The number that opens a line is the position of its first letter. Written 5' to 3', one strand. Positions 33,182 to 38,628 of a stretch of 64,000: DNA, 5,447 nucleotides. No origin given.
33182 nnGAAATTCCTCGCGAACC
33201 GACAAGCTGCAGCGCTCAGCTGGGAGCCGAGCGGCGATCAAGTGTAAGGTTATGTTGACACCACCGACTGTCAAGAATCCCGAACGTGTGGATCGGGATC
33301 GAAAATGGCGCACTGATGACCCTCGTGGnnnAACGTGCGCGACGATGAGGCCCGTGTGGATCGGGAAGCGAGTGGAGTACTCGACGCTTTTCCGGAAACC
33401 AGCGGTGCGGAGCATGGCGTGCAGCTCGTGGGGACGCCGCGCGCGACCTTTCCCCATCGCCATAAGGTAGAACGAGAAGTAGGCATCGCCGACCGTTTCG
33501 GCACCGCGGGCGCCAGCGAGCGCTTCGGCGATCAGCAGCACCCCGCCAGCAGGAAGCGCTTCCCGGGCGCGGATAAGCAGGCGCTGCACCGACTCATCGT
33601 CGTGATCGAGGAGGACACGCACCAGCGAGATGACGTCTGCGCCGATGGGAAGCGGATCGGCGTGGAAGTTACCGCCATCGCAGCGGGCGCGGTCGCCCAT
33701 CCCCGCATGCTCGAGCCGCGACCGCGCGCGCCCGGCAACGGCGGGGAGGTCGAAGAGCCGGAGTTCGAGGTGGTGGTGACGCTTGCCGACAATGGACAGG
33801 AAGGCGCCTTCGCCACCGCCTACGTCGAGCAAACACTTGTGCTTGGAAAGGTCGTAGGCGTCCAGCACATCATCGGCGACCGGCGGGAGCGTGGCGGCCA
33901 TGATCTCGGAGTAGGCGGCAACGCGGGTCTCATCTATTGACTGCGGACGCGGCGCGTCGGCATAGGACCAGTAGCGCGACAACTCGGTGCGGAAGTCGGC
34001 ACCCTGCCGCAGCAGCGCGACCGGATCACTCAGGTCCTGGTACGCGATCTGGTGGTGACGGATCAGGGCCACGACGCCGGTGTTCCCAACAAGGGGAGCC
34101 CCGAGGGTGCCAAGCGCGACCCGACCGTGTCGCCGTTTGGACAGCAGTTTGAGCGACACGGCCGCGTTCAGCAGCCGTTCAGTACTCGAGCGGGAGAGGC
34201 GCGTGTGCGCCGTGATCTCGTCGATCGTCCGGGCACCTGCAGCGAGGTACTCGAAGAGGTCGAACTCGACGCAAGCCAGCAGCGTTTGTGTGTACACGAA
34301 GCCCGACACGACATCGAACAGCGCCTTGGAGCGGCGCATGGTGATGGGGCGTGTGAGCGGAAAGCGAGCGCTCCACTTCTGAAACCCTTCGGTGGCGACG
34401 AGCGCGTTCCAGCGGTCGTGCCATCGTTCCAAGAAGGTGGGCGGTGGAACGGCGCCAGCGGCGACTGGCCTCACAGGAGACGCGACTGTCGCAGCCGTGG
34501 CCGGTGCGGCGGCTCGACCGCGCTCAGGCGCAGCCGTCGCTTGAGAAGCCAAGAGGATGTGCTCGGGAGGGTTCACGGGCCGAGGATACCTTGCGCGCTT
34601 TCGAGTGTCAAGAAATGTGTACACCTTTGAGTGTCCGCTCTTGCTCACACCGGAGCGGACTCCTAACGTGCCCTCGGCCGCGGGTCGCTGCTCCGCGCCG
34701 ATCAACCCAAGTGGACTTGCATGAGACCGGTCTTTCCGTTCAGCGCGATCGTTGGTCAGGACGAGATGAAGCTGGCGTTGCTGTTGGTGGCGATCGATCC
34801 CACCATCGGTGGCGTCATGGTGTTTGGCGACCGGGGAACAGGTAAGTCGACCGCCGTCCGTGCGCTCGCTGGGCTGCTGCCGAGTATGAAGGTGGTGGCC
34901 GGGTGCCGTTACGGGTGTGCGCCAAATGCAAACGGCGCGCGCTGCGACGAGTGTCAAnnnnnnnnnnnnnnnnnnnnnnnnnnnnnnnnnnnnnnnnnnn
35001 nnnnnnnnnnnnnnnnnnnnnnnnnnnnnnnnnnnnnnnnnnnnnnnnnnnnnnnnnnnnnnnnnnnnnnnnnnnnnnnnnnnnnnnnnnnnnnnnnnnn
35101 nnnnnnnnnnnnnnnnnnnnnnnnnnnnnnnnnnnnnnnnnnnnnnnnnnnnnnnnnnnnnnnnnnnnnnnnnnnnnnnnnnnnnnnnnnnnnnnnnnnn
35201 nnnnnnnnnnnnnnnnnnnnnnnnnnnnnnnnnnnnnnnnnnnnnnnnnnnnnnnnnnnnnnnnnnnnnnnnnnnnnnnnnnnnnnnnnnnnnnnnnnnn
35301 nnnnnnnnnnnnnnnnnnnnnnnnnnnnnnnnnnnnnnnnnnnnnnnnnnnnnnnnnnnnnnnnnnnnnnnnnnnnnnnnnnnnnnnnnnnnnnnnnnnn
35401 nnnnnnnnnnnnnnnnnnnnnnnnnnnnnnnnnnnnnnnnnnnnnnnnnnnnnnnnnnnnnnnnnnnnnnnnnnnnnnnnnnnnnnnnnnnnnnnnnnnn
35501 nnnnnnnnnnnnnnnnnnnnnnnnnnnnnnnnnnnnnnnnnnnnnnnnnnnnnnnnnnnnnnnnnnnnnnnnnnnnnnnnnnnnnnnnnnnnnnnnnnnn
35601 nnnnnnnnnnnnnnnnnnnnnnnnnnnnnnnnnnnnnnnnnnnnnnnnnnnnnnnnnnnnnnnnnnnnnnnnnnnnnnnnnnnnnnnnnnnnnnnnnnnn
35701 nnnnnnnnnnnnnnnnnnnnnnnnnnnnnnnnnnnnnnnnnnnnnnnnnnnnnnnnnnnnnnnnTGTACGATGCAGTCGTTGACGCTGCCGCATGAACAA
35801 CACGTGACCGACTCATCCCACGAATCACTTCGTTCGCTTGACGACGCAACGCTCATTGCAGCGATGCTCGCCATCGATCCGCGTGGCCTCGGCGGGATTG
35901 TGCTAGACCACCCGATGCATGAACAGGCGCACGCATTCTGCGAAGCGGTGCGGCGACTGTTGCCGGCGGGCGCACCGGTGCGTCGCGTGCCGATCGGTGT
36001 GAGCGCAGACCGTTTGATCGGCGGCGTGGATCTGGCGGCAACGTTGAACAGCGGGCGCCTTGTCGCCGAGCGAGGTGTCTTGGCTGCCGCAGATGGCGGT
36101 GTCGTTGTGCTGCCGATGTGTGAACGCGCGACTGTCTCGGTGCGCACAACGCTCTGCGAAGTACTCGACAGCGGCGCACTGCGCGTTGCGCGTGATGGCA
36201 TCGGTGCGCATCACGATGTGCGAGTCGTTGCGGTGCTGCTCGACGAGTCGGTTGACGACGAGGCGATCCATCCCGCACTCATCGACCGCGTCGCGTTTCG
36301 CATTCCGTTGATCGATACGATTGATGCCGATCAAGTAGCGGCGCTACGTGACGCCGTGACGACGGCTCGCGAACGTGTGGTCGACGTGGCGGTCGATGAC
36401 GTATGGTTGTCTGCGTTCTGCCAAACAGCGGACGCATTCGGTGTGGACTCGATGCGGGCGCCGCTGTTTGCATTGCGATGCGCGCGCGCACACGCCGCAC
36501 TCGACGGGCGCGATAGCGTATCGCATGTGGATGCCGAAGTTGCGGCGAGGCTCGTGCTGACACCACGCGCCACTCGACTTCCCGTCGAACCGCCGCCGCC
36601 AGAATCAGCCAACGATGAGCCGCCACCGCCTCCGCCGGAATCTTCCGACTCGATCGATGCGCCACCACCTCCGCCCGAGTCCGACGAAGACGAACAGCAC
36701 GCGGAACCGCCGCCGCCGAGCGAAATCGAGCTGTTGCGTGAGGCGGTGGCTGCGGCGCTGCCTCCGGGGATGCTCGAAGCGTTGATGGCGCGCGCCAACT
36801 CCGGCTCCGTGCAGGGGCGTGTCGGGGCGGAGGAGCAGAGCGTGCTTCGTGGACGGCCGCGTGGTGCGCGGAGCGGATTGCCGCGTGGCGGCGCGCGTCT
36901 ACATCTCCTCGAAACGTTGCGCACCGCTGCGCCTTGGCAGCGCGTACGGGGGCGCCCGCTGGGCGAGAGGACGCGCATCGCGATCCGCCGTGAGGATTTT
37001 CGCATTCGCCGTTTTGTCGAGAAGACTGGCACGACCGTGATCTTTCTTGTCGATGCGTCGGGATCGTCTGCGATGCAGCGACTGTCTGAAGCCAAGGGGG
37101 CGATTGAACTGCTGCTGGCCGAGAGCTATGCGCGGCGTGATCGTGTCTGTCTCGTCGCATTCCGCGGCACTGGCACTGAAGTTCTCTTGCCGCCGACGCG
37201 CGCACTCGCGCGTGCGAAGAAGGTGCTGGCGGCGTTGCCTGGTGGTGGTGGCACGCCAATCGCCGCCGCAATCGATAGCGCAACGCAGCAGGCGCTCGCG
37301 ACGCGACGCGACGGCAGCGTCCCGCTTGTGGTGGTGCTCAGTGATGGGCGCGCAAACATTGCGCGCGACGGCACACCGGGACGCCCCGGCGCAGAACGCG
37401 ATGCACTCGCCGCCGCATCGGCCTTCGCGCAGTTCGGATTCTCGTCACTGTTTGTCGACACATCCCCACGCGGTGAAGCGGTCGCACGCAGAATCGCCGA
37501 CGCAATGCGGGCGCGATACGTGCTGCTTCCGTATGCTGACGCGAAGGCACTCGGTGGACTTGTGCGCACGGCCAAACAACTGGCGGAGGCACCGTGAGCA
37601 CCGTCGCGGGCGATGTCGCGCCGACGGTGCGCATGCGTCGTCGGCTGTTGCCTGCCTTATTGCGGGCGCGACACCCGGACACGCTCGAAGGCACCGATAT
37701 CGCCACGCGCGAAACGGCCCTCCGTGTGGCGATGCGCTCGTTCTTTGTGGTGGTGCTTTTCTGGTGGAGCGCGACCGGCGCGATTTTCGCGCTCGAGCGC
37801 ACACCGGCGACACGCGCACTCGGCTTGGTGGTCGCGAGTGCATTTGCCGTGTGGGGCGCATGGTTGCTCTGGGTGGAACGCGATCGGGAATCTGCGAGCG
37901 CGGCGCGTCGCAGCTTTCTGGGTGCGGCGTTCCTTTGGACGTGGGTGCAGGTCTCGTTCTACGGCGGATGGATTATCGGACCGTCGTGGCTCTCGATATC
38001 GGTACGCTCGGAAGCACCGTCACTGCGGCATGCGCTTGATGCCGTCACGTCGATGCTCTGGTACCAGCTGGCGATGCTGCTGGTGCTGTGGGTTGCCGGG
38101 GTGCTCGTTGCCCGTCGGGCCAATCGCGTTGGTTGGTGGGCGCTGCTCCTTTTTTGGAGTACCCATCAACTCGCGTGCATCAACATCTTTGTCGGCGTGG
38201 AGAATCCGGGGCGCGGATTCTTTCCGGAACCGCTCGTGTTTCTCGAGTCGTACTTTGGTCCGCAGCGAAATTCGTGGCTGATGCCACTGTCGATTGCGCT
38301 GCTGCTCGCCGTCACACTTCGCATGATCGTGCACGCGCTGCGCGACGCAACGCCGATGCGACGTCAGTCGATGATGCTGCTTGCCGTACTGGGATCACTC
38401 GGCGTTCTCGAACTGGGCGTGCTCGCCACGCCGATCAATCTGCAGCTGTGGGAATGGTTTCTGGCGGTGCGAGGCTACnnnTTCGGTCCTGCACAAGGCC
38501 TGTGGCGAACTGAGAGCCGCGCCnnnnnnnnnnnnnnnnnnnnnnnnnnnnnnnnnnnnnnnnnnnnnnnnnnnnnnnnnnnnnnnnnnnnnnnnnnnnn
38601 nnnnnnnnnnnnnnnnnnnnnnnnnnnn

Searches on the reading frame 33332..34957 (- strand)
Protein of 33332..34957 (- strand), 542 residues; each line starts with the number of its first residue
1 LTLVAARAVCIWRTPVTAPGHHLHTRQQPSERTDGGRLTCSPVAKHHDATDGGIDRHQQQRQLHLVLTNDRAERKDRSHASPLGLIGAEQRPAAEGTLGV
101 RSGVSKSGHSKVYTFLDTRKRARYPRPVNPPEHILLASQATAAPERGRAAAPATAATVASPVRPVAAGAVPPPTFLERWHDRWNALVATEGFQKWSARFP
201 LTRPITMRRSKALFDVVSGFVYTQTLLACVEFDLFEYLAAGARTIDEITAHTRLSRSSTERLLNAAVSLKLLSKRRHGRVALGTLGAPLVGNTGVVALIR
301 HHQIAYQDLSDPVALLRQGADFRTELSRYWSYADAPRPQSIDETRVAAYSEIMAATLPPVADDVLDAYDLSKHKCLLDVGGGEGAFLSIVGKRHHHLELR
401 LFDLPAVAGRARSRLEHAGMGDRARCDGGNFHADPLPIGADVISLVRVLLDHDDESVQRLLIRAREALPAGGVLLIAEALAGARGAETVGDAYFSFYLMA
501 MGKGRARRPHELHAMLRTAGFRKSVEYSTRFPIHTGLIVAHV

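Call 52: search_protein_families(library=pfam, proteins=[window:33332-34957:-], max_evalue=0.00001)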
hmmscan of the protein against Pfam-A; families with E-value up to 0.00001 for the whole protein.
window:33332-34957:- (542 aa): 3 families
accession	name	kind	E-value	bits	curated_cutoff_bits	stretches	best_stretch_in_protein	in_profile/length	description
PF00891.24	Methyltransf_2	-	3e-39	135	22.3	1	341-522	31-210/210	O-methyltransferase domain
PF08100.18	Dimerisation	-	2.5e-10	40.5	25.6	1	211-278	7-76/93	O-methyltransferase dimerisation domain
PF13489.12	Methyltransf_23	-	5.7e-07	29.8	27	1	367-522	16-160/164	Methyltransferase domain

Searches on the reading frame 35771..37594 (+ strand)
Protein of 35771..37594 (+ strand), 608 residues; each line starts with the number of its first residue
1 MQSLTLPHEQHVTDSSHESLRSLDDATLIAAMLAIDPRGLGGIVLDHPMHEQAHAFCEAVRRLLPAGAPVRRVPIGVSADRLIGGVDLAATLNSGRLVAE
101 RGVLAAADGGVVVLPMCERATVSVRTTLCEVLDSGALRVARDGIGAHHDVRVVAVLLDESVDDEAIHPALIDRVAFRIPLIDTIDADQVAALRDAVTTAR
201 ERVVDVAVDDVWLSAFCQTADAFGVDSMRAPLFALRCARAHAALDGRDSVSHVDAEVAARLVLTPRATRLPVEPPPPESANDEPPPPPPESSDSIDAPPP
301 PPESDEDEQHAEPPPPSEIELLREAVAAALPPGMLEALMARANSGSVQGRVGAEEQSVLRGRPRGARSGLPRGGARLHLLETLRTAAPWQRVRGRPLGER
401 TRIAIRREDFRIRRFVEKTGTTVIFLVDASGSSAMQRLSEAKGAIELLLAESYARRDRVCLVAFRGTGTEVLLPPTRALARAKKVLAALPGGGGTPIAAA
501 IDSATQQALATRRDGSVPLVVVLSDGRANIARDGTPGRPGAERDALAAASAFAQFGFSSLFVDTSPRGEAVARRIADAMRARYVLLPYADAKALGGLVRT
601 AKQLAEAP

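Call 52: search_protein_families(library=pfam, proteins=[window:35771-37594:+], max_evalue=0.00001)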
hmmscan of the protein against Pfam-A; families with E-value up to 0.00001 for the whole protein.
window:35771-37594:+ (608 aa): 3 families
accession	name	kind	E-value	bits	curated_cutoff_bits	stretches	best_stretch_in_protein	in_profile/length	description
PF17863.7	AAA_lid_2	-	4e-15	55.8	22.7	1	218-285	6-72/74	AAA lid domain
PF13519.12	VWA_2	-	6.4e-13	49.7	27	1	423-526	1-106/107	von Willebrand factor type A domain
PF00092.34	VWA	-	1.6e-07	32.2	23.8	1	423-530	2-117/174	von Willebrand factor type A domain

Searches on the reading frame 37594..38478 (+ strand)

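Call 52: search_protein_families(library=pfam, proteins=[window:37594-38478:+], max_evalue=0.00001)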
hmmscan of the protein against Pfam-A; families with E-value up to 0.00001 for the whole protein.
window:37594-38478:+ (295 aa): 1 family
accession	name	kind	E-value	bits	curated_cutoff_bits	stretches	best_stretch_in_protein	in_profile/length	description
PF12291.15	DUF3623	-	2.3e-43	148.7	27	1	50-292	8-251/256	Protein of unknown function (DUF3623)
